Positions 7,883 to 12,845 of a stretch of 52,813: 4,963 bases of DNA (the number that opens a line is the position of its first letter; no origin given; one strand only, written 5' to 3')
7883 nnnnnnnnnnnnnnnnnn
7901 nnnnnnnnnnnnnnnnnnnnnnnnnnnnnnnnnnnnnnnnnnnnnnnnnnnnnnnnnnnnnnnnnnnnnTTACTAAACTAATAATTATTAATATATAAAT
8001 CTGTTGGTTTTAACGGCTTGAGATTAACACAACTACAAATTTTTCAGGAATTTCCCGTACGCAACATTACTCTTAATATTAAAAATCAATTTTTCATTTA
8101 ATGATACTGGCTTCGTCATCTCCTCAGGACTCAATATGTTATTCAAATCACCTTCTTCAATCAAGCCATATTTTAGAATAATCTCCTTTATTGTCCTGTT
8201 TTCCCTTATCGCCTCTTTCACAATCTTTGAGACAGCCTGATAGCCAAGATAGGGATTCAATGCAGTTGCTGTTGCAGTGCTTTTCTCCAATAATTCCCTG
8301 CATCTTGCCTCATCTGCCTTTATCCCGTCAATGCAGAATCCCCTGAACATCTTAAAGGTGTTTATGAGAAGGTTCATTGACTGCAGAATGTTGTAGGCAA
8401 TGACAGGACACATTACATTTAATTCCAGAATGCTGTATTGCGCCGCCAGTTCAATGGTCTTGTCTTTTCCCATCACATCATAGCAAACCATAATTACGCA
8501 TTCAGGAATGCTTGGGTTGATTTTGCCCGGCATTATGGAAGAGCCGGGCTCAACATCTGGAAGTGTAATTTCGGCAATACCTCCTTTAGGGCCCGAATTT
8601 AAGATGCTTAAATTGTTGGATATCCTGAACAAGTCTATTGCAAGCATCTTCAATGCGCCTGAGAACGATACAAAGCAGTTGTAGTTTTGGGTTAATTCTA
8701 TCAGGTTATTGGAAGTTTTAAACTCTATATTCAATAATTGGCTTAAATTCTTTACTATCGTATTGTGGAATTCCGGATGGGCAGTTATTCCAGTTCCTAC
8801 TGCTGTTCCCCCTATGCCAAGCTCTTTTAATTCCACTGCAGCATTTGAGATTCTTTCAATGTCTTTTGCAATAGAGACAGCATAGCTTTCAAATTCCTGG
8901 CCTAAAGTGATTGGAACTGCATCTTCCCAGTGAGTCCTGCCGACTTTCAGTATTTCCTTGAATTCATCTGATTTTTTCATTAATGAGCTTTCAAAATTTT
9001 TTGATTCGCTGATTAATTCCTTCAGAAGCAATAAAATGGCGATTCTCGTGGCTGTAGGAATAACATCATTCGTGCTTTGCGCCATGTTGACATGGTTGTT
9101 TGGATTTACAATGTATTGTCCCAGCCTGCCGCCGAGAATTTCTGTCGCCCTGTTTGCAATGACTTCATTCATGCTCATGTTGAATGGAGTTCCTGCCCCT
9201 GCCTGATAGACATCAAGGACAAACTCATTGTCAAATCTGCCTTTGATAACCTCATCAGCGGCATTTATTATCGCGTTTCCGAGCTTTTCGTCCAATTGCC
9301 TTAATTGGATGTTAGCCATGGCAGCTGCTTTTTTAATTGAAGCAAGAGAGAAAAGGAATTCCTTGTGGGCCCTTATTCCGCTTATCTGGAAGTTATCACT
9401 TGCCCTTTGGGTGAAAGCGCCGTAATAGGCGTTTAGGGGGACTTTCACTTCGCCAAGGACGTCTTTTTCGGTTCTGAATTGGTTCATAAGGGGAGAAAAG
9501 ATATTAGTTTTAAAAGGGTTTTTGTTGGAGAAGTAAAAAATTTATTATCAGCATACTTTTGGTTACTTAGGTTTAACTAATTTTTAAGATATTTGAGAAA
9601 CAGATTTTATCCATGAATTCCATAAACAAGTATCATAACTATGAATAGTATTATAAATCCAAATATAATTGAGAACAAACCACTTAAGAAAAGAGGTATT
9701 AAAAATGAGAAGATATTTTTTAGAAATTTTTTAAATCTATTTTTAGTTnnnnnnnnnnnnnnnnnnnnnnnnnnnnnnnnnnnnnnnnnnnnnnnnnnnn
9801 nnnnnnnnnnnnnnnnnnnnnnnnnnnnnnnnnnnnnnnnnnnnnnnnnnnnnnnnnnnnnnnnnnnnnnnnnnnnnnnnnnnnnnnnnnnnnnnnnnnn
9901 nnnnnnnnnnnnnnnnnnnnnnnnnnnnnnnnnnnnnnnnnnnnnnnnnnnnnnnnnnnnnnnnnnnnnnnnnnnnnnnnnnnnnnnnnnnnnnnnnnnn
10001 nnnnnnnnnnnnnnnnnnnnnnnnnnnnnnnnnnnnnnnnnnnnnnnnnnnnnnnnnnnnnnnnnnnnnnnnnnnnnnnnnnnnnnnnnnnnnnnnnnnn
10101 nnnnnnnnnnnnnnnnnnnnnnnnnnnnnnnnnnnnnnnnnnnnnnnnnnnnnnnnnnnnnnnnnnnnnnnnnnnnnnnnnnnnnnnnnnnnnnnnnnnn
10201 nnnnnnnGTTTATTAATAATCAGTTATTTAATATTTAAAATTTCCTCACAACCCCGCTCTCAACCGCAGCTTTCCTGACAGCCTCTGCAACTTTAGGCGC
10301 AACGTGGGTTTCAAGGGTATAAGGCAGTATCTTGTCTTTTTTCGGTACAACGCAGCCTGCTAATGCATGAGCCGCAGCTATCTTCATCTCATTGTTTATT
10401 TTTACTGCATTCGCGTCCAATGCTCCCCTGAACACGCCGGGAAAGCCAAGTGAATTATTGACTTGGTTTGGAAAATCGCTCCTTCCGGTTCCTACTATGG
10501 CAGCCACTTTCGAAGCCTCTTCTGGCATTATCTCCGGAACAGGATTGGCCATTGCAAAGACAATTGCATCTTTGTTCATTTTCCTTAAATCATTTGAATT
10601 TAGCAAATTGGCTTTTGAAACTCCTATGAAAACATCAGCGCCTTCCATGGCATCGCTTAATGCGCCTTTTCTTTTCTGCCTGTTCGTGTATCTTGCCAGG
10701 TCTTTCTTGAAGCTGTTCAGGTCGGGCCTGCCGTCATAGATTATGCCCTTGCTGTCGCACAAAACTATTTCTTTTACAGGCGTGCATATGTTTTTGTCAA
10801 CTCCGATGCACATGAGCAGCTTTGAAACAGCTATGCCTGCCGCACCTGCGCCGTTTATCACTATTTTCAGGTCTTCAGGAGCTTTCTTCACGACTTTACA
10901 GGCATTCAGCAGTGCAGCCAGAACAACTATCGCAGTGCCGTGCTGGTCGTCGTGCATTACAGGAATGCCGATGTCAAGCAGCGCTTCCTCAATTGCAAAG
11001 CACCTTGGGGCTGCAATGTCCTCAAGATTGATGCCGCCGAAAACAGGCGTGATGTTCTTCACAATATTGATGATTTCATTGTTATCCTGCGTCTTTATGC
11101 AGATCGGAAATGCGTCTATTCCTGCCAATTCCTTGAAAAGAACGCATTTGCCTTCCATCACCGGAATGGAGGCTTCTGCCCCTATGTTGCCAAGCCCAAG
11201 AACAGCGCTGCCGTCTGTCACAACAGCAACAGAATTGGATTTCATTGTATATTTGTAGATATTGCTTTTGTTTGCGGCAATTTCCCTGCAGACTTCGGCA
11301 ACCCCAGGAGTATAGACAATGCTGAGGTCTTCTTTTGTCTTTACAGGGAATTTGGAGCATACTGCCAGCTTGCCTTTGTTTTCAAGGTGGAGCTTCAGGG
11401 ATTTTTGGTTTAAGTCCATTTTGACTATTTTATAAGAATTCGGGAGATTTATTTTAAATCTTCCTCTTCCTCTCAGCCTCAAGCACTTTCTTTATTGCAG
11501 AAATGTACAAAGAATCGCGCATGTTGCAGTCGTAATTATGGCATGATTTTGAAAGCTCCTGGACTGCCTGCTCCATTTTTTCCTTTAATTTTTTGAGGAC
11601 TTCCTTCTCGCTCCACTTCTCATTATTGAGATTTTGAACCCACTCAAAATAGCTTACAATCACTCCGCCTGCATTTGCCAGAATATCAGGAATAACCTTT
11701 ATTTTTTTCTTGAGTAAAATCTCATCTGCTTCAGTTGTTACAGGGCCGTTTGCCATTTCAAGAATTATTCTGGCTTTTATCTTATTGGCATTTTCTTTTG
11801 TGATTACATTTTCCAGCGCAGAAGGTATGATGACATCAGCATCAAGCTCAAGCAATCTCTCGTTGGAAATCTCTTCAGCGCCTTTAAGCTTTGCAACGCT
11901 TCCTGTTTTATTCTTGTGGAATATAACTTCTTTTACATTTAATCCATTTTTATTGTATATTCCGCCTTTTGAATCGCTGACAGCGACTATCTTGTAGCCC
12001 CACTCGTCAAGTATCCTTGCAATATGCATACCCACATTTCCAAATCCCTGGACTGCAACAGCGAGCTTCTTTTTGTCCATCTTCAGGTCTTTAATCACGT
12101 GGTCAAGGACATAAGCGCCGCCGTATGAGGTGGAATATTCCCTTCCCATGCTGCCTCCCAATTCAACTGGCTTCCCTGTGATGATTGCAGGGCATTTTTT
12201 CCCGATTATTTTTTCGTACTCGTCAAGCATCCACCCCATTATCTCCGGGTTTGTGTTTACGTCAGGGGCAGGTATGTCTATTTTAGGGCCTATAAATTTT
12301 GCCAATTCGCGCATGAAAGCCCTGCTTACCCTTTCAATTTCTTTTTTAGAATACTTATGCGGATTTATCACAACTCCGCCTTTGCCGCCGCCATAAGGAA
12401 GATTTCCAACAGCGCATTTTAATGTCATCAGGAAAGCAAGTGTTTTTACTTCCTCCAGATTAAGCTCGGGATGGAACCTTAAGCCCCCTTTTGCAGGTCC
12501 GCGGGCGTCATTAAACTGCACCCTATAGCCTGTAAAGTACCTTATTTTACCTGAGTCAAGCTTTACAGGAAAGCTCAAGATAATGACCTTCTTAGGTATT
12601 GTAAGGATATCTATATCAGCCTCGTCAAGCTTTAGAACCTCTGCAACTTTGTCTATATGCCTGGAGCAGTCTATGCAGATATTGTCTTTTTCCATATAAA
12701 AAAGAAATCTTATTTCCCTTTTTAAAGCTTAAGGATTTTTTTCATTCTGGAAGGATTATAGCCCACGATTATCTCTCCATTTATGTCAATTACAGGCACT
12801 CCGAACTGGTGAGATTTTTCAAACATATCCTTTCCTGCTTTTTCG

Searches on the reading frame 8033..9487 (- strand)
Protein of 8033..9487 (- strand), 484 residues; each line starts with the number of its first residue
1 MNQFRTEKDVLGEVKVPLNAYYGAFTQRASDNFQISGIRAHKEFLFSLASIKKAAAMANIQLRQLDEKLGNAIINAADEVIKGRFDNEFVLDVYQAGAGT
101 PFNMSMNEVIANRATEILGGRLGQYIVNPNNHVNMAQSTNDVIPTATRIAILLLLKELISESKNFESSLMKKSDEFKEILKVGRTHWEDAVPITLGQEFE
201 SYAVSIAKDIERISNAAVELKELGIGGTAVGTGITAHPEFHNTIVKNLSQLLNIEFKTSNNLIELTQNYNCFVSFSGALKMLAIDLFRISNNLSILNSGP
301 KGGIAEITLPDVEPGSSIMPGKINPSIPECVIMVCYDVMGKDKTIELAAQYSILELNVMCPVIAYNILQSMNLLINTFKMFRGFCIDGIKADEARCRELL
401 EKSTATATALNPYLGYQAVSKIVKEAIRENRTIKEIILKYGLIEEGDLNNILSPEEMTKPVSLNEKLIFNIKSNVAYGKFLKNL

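Call 14: search_protein_families(library=pfam, proteins=[window:8033-9487:-])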
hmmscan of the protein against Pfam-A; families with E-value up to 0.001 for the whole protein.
window:8033-9487:- (484 aa): 2 families
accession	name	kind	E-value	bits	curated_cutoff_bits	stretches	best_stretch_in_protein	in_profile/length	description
PF00206.25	Lyase_1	-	1.3e-84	284.8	27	1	12-340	1-312/312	Lyase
PF10415.14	FumaraseC_C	-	3.7e-18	66.1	32.5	1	407-459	2-54/54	Fumarase C C-terminus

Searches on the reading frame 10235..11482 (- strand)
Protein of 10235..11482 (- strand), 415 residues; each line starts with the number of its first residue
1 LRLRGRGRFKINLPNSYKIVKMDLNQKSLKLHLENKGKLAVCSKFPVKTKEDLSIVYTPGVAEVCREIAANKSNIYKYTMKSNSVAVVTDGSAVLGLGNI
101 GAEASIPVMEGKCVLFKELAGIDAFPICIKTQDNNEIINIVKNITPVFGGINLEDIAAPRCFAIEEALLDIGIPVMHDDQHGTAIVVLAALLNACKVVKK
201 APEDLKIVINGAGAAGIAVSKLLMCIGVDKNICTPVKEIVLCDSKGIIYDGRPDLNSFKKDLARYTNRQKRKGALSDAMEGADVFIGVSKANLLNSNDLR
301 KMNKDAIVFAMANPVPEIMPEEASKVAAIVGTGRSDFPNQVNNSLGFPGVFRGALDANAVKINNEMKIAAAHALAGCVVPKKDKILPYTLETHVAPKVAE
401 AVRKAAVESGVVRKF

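Call 14: search_protein_families(library=pfam, proteins=[window:10235-11482:-])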
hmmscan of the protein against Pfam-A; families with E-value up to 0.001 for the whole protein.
window:10235-11482:- (415 aa): 2 families
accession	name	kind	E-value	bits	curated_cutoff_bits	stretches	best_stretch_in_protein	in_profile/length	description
PF00390.24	malic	-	9e-32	110.8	23.1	1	39-167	4-180/182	Malic enzyme, N-terminal domain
PF03949.21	Malic_M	-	6.1e-26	91.7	23.5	1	182-406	3-257/258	Malic enzyme, NAD binding domain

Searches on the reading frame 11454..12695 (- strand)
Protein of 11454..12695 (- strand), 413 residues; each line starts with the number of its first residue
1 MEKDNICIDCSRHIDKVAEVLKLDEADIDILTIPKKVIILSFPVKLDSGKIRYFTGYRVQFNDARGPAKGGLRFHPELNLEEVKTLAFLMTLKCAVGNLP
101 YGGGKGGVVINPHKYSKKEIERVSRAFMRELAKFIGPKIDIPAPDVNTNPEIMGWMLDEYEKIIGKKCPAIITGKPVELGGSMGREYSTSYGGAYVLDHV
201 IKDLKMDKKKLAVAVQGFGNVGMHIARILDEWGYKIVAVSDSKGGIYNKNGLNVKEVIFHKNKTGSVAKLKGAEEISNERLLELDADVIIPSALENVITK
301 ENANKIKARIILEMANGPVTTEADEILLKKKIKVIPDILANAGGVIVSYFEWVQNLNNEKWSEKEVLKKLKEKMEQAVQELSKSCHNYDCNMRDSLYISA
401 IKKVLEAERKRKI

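Call 14: search_protein_families(library=pfam, proteins=[window:11454-12695:-])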
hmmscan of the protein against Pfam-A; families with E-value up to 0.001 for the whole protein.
window:11454-12695:- (413 aa): 2 families
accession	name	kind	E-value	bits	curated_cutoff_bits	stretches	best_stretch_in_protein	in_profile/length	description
PF00208.27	ELFV_dehydrog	-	7e-78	262.1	23.4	1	180-411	1-240/241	Glutamate/Leucine/Phenylalanine/Valine dehydrogenase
PF02812.23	ELFV_dehydrog_N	-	1.2e-56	190.4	25.3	1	34-162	1-129/129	Glu/Leu/Phe/Val dehydrogenase, dimerisation domain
